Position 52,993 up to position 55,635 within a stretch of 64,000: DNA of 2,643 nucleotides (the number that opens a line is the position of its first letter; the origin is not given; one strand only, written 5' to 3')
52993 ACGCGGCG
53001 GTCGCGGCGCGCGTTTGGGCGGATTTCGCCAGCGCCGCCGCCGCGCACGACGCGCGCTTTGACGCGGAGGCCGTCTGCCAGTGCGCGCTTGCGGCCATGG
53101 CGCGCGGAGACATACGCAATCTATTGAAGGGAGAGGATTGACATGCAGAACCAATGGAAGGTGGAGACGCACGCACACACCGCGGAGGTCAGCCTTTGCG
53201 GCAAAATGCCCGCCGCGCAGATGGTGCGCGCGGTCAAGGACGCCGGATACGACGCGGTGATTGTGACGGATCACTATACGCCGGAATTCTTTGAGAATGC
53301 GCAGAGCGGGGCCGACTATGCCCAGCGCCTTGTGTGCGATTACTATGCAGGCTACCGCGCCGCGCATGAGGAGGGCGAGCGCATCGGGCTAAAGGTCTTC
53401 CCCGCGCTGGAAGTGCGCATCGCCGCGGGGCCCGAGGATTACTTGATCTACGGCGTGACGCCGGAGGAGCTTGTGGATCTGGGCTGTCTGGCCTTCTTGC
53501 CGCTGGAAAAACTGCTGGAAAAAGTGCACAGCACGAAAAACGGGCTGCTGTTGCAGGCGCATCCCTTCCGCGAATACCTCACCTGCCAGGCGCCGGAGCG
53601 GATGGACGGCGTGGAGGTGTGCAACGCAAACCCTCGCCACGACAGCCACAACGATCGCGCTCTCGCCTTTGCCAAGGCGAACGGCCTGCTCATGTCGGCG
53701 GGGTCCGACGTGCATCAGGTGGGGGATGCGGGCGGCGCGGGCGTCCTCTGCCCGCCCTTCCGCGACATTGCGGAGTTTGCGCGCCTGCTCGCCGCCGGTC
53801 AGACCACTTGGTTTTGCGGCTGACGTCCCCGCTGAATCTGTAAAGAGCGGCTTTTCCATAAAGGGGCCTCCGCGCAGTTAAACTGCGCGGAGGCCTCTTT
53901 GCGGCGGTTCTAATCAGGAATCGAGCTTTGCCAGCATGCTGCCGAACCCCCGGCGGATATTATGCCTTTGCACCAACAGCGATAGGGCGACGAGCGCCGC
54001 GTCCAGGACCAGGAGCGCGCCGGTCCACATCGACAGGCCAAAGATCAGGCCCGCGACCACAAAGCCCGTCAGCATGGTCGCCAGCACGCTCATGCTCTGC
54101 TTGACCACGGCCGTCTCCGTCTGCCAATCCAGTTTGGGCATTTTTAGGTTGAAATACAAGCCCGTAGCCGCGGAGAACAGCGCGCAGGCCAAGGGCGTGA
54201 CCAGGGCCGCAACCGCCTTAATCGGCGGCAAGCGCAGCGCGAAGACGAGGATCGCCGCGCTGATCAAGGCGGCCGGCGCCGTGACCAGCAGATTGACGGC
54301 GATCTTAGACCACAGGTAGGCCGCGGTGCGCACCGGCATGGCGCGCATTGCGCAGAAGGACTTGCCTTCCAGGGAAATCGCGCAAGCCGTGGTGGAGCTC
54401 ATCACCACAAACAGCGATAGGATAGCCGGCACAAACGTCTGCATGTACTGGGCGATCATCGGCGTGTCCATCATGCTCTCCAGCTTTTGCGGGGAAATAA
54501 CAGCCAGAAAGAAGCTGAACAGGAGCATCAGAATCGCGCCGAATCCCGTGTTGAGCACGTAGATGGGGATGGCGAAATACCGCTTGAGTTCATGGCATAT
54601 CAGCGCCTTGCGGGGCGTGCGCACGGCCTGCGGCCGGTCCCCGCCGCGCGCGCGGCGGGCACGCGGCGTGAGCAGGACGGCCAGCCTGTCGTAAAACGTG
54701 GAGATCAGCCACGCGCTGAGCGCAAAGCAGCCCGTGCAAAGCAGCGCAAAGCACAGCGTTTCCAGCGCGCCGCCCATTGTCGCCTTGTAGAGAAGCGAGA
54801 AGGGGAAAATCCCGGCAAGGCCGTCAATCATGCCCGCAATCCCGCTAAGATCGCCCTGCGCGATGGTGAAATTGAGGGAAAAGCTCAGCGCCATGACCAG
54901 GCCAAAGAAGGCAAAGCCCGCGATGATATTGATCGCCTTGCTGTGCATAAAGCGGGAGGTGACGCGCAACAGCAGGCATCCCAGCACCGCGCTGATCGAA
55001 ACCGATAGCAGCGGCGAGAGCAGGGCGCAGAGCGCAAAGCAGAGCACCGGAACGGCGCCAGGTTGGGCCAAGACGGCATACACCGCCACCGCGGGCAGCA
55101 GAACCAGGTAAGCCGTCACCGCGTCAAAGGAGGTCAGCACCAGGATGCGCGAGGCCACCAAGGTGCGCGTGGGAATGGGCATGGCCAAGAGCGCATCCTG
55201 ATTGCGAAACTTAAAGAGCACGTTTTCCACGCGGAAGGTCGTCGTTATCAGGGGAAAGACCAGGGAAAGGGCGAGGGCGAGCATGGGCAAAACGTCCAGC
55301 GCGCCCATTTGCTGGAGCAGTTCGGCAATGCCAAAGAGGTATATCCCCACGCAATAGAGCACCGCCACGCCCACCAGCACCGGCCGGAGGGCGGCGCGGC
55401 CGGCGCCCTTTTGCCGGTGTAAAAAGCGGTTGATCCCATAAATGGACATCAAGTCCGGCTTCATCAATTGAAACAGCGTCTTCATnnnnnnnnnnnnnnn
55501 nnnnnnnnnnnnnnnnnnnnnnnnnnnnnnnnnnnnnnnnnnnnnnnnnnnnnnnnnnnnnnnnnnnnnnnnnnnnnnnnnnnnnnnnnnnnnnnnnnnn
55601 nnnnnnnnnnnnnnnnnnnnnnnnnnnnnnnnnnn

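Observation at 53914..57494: Pseudo-E2: a lipoyl-acyltransferase scaffold that has lost both the lipoyl lysine and the catalytic histidine, heading an ABC exporter operon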

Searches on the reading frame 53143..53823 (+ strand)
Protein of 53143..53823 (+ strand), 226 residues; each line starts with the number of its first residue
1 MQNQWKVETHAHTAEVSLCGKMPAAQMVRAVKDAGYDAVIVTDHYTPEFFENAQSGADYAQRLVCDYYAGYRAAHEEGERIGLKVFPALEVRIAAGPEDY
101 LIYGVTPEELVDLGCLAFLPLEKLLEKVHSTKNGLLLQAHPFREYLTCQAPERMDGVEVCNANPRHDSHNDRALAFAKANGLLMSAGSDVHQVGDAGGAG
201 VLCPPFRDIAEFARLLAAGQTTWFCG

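Call 61: search_protein_families(library=pfam, proteins=[window:53143-53823:+], max_evalue=0.001)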
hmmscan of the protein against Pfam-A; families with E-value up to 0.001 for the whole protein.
window:53143-53823:+ (226 aa): 2 families
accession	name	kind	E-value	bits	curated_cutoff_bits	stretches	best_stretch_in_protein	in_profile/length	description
PF02811.25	PHP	-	4.5e-06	27.5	26.4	1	9-111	2-71/164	PHP domain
PF13263.12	PHP_C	-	2.5e-05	24.2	21.3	1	168-221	2-56/56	PHP-associated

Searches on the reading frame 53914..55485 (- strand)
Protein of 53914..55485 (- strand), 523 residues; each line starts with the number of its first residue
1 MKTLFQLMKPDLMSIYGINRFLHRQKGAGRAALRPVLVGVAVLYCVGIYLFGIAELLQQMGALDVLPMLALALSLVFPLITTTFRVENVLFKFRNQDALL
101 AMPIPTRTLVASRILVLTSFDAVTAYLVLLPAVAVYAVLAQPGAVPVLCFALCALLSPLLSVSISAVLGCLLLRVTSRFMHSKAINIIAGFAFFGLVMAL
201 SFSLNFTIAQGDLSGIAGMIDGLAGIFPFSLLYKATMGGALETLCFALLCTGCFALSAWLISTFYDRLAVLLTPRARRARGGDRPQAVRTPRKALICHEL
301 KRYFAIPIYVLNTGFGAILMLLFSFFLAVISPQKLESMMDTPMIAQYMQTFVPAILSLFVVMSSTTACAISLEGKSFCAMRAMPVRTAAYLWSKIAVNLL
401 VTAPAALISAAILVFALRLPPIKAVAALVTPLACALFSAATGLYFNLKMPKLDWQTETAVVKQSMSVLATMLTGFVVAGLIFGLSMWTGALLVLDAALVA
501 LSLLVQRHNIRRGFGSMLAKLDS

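Call 3: search_protein_families(library=pfam, proteins=[window:53914-55485:-], max_evalue=1)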
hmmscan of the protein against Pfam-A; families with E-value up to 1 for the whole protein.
window:53914-55485:- (523 aa): 1 family
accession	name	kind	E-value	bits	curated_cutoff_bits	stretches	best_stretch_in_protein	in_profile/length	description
PF00536.37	SAM_1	-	0.18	12.7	23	1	1-26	31-55/64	SAM domain (Sterile alpha motif)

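Call 4: search_protein_families(library=ncbifam, proteins=[window:53914-55485:-], max_evalue=1)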
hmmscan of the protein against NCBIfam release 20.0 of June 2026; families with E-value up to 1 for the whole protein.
window:53914-55485:- (523 aa): 0 families

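Call 9: find_homologous_proteins(query=window:53917-55485:-, max_evalue=0.001)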
Query window:53917-55485:- (523 aa): 139 proteins with E <= 0.001 among 8000 candidates; the best 120 are listed.
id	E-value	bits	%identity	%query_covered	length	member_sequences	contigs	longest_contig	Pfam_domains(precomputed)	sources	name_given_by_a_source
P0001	0.0e+0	1090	99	100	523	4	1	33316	-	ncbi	-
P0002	5.0e-245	832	74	100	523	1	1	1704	-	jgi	jgi:ABC-2 type transport system permease protein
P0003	1.2e-165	571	56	100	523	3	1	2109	-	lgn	-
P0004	4.3e-138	480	47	100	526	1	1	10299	PF09847.17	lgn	-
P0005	4.4e-60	223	34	93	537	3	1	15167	-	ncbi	-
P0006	7.8e-56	209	36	90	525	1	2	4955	PF16949.12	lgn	-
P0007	2.1e-55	207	33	87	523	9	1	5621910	PF09847.17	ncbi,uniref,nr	ncbi:hypothetical protein [Anaerocolumna chitinilytica]|uniref:Uncharacterized protein n=1 Tax=Anaer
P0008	2.3e-55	207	34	82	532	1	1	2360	PF09847.17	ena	-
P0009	5.1e-55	206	32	81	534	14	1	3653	PF09847.17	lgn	-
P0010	1.2e-54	205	33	85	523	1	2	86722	PF16949.12,PF09847.17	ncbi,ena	-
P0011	3.2e-54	203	30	91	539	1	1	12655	-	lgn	-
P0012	6.2e-54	202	34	92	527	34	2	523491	-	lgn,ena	-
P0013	2.0e-52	197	32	93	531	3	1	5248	PF16949.12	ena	-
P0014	8.1e-50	189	31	90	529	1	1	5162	PF16949.12,PF09847.17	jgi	jgi:ABC-2 type transport system permease protein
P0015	6.8e-47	179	29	89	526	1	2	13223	PF09847.17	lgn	-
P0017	1.8e-46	178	29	89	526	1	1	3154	PF09847.17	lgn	-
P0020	9.6e-44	169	27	83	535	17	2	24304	PF16949.12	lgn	-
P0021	5.2e-41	160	27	91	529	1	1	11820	PF16949.12,PF09847.17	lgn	-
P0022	4.0e-39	153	25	97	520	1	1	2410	PF09847.17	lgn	-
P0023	2.3e-37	148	29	93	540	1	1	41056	PF09847.17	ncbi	-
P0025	8.4e-37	146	27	94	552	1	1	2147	PF16949.12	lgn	-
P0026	9.0e-37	146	28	86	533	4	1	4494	PF16949.12,PF09847.17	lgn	-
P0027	1.4e-36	145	28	88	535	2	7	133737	PF09847.17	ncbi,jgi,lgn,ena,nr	ncbi:MAG TPA: hypothetical protein PK629_01580 [Oscillospiraceae bacterium]|nr:hypothetical protein 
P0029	3.2e-36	144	29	96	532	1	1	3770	PF16949.12,PF09847.17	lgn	-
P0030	3.9e-36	144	31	79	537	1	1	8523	PF09847.17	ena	-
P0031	1.2e-35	142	28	91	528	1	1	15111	PF16949.12,PF09847.17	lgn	-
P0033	2.6e-35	141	29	92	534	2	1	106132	PF16949.12,PF09847.17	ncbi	-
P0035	1.3e-34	139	27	90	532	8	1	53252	PF16949.12,PF09847.17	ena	-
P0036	1.8e-34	138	26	93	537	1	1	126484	PF16949.12,PF09847.17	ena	-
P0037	2.0e-34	138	29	89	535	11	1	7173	PF16949.12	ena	-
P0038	3.7e-34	137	28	77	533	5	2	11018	PF16949.12,PF09847.17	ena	-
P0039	4.2e-34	137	28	80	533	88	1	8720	PF16949.12,PF09847.17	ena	-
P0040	7.9e-34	136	30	76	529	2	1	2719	PF16949.12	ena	-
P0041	1.1e-33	135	29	89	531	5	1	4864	PF16949.12,PF09847.17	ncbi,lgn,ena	-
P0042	1.4e-33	135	28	79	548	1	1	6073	PF16949.12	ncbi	-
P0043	1.6e-33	135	26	91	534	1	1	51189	PF16949.12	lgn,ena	-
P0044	2.3e-33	134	29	98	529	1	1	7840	PF16949.12,PF09847.17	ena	-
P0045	2.8e-33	134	27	87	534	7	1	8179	PF01061.30,PF09847.17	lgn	-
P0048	7.5e-33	133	30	77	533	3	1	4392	PF16949.12,PF09847.17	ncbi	-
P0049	7.6e-33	133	24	88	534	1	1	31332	PF16949.12,PF09847.17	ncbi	-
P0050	9.2e-33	132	28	87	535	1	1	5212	PF16949.12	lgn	-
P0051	1.3e-32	132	27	83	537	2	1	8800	PF09847.17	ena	-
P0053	2.9e-32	131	27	74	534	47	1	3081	PF09847.17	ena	-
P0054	6.2e-32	130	31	77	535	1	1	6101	PF13346.13,PF16949.12,PF09847.17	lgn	-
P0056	7.8e-32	129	26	91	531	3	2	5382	PF16949.12,PF09847.17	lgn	-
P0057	1.0e-31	129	26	92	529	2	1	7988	PF16949.12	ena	-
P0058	1.2e-31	129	30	89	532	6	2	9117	PF09847.17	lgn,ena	-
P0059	1.7e-31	128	30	77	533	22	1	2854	PF16949.12,PF09847.17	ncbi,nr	ncbi:MAG: hypothetical protein IJC95_01925 [Clostridia bacterium]|nr:hypothetical protein [Clostridi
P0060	4.0e-31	127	29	77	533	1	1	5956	PF16949.12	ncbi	-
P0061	5.6e-31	127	30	76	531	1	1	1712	PF16949.12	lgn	-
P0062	6.9e-31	126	28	91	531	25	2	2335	PF16949.12,PF09847.17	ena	-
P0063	7.8e-31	126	26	94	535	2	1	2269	PF16949.12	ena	-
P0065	8.5e-31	126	26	91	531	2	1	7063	PF16949.12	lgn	-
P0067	3.4e-30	124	25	90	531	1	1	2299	PF16949.12,PF09847.17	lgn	-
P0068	3.9e-30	124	27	91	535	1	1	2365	PF09847.17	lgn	-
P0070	6.9e-30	123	28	88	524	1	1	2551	PF09847.17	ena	-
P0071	3.2e-29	121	25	91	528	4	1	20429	PF09847.17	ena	-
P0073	4.8e-29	120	28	78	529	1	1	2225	PF09847.17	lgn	-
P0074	1.2e-28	119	28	89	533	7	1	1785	PF16949.12,PF09847.17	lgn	-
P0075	1.3e-28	119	29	77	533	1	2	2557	PF16949.12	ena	-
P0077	2.3e-28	118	28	91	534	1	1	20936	PF16949.12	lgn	-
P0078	3.7e-28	117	26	75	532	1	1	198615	PF16949.12,PF09847.17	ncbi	-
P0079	4.9e-28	117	25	90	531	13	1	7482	PF16949.12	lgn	-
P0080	5.9e-28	117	28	75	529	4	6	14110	PF16949.12,PF09847.17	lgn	-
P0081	7.5e-28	116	27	76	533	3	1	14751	PF16949.12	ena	-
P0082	8.9e-28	116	29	37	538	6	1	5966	PF09847.17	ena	-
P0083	1.3e-27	115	26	95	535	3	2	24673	PF16949.12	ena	-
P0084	1.4e-27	115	24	92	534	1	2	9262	PF09847.17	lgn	-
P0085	1.4e-27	115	28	87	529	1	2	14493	PF16949.12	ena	-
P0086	1.5e-27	115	26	84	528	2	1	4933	PF09847.17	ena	-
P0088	3.0e-27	114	28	88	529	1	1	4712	PF09847.17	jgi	-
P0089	6.1e-27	113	26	77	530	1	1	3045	PF09847.17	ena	-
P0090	6.1e-27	113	27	92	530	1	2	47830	PF09847.17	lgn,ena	-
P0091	6.7e-27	113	26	76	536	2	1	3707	PF16949.12,PF09847.17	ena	-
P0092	8.0e-27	113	25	84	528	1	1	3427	PF09847.17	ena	-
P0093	8.0e-27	113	25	83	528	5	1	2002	PF09847.17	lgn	-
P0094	1.0e-26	113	25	84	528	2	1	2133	PF16949.12,PF09847.17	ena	-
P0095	1.0e-26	112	28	69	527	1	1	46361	PF16949.12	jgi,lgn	jgi:ABC-2 type transport system permease protein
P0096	1.1e-26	112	25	84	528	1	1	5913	PF16949.12,PF09847.17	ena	-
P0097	1.1e-26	112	28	88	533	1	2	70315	PF16949.12,PF09847.17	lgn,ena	-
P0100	1.4e-26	112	26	84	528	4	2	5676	PF09847.17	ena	-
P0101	1.5e-26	112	25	84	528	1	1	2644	PF16949.12,PF09847.17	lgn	-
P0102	2.7e-26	111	25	91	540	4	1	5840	PF16949.12,PF09847.17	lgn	-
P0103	2.8e-26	111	25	84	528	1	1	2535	PF09847.17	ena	-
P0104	3.5e-26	111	28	83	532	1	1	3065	PF16949.12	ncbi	-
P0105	4.8e-26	110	24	91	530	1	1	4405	PF09847.17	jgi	jgi:ABC-2 type transport system permease protein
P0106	5.7e-26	110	26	84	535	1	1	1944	PF16949.12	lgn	-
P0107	1.5e-25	109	25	83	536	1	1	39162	PF09847.17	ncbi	-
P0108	1.6e-25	109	28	84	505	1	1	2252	PF16949.12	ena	-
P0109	1.8e-25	108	26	75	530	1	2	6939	PF09847.17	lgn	-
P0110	2.4e-25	108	26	91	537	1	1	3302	PF09847.17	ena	-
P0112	2.6e-25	108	26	88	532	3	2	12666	PF09847.17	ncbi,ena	-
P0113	2.8e-24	104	27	90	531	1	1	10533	PF16949.12,PF09847.17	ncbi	ncbi:MAG: hypothetical protein ACI4TF_10905 [Oliverpabstia sp.]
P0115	1.7e-23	102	27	77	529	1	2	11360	PF16949.12,PF09847.17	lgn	-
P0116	1.7e-23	102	25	79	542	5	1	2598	PF16949.12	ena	-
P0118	1.0e-22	99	23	97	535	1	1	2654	PF09847.17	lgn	-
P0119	1.3e-22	99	28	76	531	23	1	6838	PF16949.12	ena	-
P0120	2.3e-22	98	26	90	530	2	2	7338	PF09847.17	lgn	-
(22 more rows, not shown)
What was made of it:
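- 53914..55485 (-): Polytopic permease, 523 aa, of the roughly 530-aa 'putative ABC exporter / 12TM' family of Clostridia. Its start overlaps the ATPase stop by ATGA. Homologues carry PF16949 and PF09847 (call 9).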

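Call 10: find_encoding_contigs(protein=P0001, flank=5000, max_places=3)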
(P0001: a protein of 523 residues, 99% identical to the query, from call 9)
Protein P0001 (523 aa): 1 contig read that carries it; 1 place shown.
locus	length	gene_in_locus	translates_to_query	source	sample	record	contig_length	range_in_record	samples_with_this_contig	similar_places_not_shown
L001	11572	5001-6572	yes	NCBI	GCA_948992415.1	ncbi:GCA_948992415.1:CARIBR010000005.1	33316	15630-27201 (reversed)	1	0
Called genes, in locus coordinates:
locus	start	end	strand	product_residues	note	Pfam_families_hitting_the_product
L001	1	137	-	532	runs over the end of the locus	PF01019:G_glu_transpept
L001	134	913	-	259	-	PF13427:AadA_C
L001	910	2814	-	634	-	PF00005:ABC_tran, PF02463:SMC_N (faint), PF13555:AAA_29 (faint), PF01926:MMR_HSR1 (faint), PF13304:AAA_21 (faint), PF12848:ABC_tran_Xtn, PF00005:ABC_tran, PF16326:ABC_tran_CTD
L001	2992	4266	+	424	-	-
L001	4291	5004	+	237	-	PF00005:ABC_tran, PF13304:AAA_21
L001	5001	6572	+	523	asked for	-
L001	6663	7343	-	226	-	PF02811:PHP (weak), PF13263:PHP_C (weak)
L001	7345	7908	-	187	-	-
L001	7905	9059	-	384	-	PF00155:Aminotran_1_2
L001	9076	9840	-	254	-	PF01261:AP_endonuc_2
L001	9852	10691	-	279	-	PF01261:AP_endonuc_2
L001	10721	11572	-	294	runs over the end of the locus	PF01636:APH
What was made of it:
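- Checked: None is called within about 5 kb (call 10).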

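Call 11: find_encoding_contigs(protein=P0004, flank=5000, max_places=3)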
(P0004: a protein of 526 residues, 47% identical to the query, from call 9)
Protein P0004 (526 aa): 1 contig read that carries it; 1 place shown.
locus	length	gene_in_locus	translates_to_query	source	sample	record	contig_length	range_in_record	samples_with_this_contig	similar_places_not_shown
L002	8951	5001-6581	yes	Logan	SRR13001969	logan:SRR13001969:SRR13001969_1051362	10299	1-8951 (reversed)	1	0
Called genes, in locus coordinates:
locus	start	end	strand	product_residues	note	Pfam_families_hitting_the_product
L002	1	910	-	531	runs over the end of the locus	PF01019:G_glu_transpept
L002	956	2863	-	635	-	PF00005:ABC_tran, PF02463:SMC_N (faint), PF03193:RsgA_GTPase (faint), PF13555:AAA_29 (faint), PF01926:MMR_HSR1 (faint), PF12848:ABC_tran_Xtn, PF00005:ABC_tran, PF16326:ABC_tran_CTD, +2 more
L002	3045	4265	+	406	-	PF00364:Biotin_lipoyl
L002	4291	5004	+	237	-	PF00005:ABC_tran, PF13304:AAA_21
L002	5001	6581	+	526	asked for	PF09847:12TM_1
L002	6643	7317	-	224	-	-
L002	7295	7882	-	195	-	-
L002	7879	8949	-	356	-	?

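Call 14: find_encoding_contigs(protein=P0005, flank=4000, max_places=2)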
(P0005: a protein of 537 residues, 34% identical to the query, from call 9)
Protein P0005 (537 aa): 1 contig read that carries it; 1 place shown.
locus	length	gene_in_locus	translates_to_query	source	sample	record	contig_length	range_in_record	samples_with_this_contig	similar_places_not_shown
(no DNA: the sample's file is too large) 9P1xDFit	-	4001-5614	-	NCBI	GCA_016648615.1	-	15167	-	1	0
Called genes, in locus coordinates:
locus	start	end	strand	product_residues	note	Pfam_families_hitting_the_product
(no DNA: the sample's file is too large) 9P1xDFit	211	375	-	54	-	-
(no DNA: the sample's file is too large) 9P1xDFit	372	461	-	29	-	-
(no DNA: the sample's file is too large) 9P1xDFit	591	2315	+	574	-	PF01855:POR_N, PF02775:TPP_enzyme_C, PF00037:Fer4 (faint)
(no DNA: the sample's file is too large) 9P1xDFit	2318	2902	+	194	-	PF01558:POR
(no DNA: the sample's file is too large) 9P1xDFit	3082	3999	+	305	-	PF00005:ABC_tran, PF13304:AAA_21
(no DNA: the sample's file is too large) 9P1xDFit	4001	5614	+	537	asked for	-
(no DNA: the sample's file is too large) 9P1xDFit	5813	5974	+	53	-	PF00471:Ribosomal_L33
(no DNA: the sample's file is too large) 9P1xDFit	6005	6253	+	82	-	PF00584:SecE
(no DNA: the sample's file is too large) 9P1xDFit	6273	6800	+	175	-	PF02357:NusG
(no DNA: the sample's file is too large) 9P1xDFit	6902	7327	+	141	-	PF03946:Ribosomal_L11_N, PF00298:Ribosomal_L11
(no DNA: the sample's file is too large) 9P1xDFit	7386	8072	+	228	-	PF00687:Ribosomal_L1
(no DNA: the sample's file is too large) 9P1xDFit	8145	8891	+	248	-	PF13975:gag-asp_proteas (weak), PF13650:Asp_protease_2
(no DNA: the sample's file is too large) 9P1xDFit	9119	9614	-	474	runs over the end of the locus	PF00206:Lyase_1, PF10397:ADSL_C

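Call 15: find_encoding_contigs(protein=P0007, flank=4000, max_places=2)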
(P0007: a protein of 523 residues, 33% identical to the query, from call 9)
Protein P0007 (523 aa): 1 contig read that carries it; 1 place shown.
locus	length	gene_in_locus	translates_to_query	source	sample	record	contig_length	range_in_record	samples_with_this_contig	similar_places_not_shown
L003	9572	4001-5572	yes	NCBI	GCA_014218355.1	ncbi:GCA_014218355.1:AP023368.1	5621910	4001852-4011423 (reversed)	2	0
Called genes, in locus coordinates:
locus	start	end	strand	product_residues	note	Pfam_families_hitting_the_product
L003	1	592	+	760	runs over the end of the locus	PF00403:HMA, PF08282:Hydrolase_3 (faint), PF00122:E1-E2_ATPase, PF00702:Hydrolase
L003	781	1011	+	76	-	PF00403:HMA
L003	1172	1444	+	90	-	PF02583:Trns_repr_metal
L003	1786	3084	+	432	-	PF03816:LytR_cpsA_psr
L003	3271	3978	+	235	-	PF00005:ABC_tran, PF13304:AAA_21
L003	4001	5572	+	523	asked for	PF09847:12TM_1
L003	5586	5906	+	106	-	PF01022:HTH_5, PF12840:HTH_20, PF21476:PF0610-like_N (weak)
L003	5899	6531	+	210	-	PF07853:DUF1648, PF13630:SdpI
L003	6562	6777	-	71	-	-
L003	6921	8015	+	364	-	PF12704:MacB_PCD (faint), PF02687:FtsX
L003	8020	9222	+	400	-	-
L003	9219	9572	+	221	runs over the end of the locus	PF02463:SMC_N, PF00005:ABC_tran, PF13304:AAA_21 (faint)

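Call 16: find_encoding_contigs(protein=P0012, flank=4000, max_places=2)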
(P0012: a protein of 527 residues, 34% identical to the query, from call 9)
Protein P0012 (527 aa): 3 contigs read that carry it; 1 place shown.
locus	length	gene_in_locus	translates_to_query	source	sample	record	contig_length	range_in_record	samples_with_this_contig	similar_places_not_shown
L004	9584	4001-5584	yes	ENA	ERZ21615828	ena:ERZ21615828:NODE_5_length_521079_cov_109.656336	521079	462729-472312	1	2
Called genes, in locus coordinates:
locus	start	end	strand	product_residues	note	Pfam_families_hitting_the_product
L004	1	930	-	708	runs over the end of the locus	PF02743:dCache_1, PF22673:MCP-like_PDC_1, PF00672:HAMP, PF18947:HAMP_2 (faint), PF00015:MCPsignal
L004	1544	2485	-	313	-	PF05048:NosD (weak), PF13229:Beta_helix, PF05048:NosD, PF13229:Beta_helix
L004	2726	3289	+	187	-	PF12840:HTH_20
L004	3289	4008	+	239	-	PF00005:ABC_tran, PF13304:AAA_21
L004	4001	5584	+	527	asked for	-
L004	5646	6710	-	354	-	PF01408:GFO_IDH_MocA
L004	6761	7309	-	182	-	PF13302:Acetyltransf_3, PF13420:Acetyltransf_4, PF00583:Acetyltransf_1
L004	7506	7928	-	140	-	PF20118:DUF6508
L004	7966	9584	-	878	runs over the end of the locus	PF14498:Glyco_hyd_65N_2, PF22124:Glyco_hydro_95_cat, PF21307:Glyco_hydro_95_C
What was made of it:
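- Closest known: Roughly 530-aa 'putative ABC exporter' permeases. Same: There are 139 homologues with E up to 0.001, most carrying these Pfam families, and they typically occur as ATPase-permease pairs (calls 9, 14-16).
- Homologous ATPase-permease pairs elsewhere have no such gene (calls 14-16).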

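Call 63: search_protein_families(library=padloc, proteins=[window:53914-55485:-], max_evalue=0.001)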
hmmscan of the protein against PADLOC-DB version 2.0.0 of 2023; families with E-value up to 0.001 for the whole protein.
window:53914-55485:- (523 aa): 0 families
